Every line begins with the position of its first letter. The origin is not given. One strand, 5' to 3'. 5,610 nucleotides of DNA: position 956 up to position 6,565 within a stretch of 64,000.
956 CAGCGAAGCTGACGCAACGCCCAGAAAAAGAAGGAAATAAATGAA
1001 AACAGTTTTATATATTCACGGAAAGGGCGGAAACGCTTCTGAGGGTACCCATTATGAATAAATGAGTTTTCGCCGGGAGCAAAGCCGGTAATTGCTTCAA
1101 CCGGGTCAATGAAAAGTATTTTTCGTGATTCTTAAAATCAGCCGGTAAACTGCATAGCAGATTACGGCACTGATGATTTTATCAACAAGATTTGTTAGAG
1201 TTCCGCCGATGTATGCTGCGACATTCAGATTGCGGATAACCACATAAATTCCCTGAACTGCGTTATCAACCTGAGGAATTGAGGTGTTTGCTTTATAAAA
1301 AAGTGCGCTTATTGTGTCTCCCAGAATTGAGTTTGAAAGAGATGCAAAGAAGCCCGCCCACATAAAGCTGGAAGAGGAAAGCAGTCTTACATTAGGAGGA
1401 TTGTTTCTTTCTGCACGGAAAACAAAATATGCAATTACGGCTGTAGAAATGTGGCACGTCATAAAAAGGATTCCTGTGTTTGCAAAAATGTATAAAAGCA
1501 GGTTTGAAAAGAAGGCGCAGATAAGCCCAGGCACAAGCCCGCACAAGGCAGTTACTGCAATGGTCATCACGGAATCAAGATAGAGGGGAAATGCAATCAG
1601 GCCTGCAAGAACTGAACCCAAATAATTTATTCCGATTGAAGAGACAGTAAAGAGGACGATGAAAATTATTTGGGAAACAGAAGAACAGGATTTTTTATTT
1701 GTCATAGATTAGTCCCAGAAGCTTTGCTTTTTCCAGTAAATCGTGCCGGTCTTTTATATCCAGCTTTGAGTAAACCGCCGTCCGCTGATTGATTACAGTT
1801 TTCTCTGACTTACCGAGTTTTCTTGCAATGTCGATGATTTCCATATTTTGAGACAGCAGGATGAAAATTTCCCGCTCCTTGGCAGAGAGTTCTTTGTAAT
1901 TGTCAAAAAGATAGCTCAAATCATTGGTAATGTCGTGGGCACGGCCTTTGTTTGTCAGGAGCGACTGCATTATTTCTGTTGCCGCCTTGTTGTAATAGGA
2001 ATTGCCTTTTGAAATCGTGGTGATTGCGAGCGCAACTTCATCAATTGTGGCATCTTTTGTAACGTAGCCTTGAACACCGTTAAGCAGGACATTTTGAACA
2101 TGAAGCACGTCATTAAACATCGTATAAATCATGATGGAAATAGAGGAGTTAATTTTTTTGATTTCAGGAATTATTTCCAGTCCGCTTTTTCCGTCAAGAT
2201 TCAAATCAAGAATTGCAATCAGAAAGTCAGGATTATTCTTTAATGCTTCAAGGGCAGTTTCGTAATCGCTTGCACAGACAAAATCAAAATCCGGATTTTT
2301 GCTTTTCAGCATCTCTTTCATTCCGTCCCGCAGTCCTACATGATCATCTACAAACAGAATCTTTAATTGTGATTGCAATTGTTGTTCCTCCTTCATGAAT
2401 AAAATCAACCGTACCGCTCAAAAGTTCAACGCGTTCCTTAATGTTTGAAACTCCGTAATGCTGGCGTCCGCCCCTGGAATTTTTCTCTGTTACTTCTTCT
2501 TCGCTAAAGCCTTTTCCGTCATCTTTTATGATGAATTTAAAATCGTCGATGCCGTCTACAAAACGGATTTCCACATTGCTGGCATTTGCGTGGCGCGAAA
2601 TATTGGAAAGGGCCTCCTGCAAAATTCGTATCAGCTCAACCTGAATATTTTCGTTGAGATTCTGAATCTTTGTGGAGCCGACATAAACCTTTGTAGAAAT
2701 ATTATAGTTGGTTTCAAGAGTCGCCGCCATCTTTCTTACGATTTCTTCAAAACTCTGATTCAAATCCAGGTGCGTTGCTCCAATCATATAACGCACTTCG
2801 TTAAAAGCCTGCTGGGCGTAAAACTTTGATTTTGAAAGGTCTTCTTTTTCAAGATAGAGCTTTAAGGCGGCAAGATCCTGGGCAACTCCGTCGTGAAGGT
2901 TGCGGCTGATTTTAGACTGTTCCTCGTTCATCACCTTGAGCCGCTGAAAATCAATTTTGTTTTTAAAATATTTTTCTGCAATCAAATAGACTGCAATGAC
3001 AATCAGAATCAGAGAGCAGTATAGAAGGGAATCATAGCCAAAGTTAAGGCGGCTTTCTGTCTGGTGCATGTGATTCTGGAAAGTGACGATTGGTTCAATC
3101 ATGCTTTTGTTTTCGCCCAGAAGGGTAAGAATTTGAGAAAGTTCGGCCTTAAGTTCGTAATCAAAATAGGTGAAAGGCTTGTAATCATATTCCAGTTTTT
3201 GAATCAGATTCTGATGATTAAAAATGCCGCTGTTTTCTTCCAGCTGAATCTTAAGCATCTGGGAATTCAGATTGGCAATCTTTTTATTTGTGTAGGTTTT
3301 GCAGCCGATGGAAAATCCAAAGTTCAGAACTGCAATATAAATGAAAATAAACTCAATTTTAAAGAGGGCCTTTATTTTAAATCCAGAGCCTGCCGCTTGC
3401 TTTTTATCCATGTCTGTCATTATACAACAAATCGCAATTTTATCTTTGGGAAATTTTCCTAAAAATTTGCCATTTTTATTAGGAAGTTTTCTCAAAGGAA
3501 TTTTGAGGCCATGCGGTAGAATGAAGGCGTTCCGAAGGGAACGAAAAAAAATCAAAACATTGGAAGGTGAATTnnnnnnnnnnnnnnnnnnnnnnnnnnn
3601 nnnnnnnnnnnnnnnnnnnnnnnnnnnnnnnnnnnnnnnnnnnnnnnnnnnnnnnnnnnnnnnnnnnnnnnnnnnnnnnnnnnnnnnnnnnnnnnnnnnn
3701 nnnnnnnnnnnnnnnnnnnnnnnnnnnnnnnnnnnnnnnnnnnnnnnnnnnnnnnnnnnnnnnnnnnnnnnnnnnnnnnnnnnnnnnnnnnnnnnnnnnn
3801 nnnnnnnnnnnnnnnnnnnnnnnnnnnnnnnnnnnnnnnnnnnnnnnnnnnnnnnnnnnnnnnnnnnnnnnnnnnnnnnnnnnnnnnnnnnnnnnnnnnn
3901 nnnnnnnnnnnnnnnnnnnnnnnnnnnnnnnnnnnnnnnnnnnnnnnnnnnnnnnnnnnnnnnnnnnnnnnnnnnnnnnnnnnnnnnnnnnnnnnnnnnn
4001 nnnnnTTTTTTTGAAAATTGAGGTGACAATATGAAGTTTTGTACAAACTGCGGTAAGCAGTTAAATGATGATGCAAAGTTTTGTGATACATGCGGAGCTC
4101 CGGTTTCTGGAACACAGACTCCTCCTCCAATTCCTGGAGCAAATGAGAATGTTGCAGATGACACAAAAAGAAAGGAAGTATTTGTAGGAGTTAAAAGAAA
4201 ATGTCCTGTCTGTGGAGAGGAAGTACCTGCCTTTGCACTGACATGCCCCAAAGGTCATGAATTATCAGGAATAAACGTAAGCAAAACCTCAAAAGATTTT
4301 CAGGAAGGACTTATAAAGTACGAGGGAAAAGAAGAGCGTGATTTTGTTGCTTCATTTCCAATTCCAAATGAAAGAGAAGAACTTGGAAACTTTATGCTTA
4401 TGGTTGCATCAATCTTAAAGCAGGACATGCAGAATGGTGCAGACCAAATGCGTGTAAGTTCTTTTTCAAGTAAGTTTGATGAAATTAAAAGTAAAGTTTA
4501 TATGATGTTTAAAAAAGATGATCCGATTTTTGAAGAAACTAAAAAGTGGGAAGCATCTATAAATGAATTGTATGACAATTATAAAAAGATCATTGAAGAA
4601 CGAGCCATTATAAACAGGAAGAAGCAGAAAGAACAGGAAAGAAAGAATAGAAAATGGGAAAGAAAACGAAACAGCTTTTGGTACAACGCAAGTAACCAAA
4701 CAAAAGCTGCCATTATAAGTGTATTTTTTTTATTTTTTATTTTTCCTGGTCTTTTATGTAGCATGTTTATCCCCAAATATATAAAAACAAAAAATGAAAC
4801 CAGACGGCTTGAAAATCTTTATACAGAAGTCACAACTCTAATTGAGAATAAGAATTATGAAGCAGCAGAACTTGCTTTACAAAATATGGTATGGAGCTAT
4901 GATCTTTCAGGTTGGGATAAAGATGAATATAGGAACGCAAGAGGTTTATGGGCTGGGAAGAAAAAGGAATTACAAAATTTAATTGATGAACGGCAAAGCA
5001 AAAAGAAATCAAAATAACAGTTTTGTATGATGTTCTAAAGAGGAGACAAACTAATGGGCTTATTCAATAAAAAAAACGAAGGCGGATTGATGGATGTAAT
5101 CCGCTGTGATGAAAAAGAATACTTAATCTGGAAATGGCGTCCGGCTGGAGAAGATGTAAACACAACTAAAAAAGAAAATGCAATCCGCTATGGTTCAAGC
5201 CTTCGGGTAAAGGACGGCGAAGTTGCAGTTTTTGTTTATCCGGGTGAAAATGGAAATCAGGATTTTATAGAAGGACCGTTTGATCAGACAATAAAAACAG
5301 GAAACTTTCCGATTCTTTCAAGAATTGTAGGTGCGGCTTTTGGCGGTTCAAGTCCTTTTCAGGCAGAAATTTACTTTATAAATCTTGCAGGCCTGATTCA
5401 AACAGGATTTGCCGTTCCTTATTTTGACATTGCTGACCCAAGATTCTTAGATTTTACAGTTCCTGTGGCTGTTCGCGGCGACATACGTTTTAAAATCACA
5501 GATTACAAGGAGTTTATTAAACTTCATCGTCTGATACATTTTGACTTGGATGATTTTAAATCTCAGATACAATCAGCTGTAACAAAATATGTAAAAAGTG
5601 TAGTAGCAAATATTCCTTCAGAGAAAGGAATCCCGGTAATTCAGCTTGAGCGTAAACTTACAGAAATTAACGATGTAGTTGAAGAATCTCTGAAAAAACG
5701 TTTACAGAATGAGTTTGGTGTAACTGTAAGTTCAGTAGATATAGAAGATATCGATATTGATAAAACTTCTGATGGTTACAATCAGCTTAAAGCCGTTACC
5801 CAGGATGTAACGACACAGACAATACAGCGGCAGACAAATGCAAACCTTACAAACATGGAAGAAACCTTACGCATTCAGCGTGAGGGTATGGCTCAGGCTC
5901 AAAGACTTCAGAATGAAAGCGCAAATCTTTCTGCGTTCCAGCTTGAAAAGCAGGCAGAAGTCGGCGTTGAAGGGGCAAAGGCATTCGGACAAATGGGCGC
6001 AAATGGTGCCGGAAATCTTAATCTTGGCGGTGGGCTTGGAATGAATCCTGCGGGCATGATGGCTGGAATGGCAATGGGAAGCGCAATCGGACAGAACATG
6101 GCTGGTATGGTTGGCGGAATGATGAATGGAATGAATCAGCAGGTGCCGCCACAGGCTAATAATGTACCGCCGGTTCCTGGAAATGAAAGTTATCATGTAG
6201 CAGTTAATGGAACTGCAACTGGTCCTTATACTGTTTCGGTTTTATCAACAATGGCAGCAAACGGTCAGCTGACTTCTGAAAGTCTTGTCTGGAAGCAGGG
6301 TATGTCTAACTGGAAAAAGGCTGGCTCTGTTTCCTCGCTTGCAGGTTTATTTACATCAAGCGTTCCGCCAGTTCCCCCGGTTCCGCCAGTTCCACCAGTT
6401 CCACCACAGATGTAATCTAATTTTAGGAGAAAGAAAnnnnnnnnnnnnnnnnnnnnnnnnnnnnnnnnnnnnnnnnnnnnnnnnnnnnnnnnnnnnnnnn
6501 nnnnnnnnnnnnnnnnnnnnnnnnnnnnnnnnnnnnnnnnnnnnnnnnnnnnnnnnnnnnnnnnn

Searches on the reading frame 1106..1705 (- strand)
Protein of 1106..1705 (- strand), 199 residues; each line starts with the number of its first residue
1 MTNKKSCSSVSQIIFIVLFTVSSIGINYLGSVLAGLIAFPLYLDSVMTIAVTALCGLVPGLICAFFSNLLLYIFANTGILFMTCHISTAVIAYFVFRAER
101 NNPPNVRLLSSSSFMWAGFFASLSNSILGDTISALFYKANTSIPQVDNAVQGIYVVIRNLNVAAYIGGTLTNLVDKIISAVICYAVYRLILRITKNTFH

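Call 23: search_protein_families(library=pfam, proteins=[window:1106-1705:-], max_evalue=0.001)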
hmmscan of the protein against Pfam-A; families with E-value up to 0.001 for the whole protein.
window:1106-1705:- (199 aa): 1 family
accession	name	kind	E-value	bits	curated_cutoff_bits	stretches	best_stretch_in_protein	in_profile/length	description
PF12822.12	ECF_trnsprt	-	5.5e-05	23.7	30.7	1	25-187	11-169/169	ECF transporter, substrate-specific component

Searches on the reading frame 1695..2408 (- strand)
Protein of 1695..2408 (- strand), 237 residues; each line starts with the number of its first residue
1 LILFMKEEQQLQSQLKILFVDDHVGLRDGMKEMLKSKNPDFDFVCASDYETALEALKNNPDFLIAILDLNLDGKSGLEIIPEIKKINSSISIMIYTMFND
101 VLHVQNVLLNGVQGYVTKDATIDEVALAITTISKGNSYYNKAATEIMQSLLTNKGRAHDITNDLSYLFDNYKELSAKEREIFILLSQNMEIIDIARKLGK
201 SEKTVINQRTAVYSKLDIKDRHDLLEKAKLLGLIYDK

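Call 23: search_protein_families(library=pfam, proteins=[window:1695-2408:-], max_evalue=0.001)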
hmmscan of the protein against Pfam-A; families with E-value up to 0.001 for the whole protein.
window:1695-2408:- (237 aa): 4 families
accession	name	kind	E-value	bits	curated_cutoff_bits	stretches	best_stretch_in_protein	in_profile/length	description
PF00072.30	Response_reg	-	9.7e-17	61.6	30.2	1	17-129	1-110/111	Response regulator receiver domain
PF00196.25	GerE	-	2.9e-08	33.7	23.5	1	173-225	2-54/57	Bacterial regulatory proteins, luxR family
PF13936.12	HTH_38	-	4.2e-05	23.6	27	1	171-205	2-37/44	Helix-turn-helix domain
PF08281.18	Sigma70_r4_2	-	0.00064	19.8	25.7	0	173-205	10-43/54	Sigma-70, region 4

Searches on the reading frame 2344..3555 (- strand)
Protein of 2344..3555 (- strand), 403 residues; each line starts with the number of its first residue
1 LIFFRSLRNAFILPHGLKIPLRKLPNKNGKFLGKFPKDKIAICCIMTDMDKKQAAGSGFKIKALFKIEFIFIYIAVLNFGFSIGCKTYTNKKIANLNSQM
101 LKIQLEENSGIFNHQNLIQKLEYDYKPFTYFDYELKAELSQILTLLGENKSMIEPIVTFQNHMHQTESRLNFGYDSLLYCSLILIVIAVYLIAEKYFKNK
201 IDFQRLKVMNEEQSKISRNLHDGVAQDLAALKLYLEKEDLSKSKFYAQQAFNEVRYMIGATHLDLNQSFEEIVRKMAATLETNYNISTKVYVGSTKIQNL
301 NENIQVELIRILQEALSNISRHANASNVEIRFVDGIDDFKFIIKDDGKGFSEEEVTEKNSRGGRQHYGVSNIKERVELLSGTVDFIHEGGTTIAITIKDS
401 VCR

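Call 23: search_protein_families(library=pfam, proteins=[window:2344-3555:-], max_evalue=0.001)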
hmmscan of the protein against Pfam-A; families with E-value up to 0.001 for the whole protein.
window:2344-3555:- (403 aa): 4 families
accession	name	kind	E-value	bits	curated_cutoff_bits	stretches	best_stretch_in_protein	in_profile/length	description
PF02518.31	HATPase_c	-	6.4e-12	46.3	26.4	1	305-398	3-108/111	Histidine kinase-, DNA gyrase B-, and HSP90-like ATPase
PF13581.12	HATPase_c_2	-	8e-05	23.1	27.4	1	311-360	35-96/127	Histidine kinase-like ATPase domain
PF13589.12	HATPase_c_3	-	9.4e-05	22.9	25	1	312-358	7-53/137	Histidine kinase-, DNA gyrase B-, and HSP90-like ATPase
PF07730.19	HisKA_3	-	0.00014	22.8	24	0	212-236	1-25/68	Histidine kinase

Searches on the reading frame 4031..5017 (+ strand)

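Call 23: search_protein_families(library=pfam, proteins=[window:4031-5017:+], max_evalue=0.001)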
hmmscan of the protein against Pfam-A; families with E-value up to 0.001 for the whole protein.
window:4031-5017:+ (328 aa): 3 families
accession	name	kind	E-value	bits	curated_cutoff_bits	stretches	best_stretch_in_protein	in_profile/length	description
PF13240.11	Zn_Ribbon_1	-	3.4e-12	46.2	25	1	3-25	1-23/23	zinc-ribbon domain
PF12773.13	DZR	-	2.3e-09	37.7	27.3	1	4-74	1-43/45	Double zinc ribbon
PF24460.1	DUF7575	-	0.00025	20.8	28.5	0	4-25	6-27/28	Domain of unknown function (DUF7575)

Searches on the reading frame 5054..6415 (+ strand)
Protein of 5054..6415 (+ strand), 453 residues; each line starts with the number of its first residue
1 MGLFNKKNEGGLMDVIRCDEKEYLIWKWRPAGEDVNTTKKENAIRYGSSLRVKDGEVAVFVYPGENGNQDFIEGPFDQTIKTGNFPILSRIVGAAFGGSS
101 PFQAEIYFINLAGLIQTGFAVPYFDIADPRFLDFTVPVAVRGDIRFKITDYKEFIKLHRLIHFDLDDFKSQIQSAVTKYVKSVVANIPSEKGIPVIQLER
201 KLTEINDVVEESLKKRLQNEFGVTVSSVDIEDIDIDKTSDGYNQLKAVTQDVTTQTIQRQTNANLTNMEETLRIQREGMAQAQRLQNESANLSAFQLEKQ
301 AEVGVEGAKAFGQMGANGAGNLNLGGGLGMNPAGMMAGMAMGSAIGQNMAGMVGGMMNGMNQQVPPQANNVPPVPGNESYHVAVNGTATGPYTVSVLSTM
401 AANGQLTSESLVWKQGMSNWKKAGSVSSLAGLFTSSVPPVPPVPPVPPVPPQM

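Call 23: search_protein_families(library=pfam, proteins=[window:5054-6415:+], max_evalue=0.001)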
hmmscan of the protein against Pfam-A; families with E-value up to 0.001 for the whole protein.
window:5054-6415:+ (453 aa): 3 families
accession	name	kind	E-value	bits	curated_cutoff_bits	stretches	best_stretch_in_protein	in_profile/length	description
PF13421.11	Band_7_1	-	2.4e-24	86.6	24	1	39-236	6-196/211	SPFH domain-Band 7 family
PF14237.11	GYF_2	-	2.6e-17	62.8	25.8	1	380-429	1-50/50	GYF domain 2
PF01145.31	Band_7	-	1e-06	29.3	23.6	1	136-250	58-162/176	SPFH domain / Band 7 family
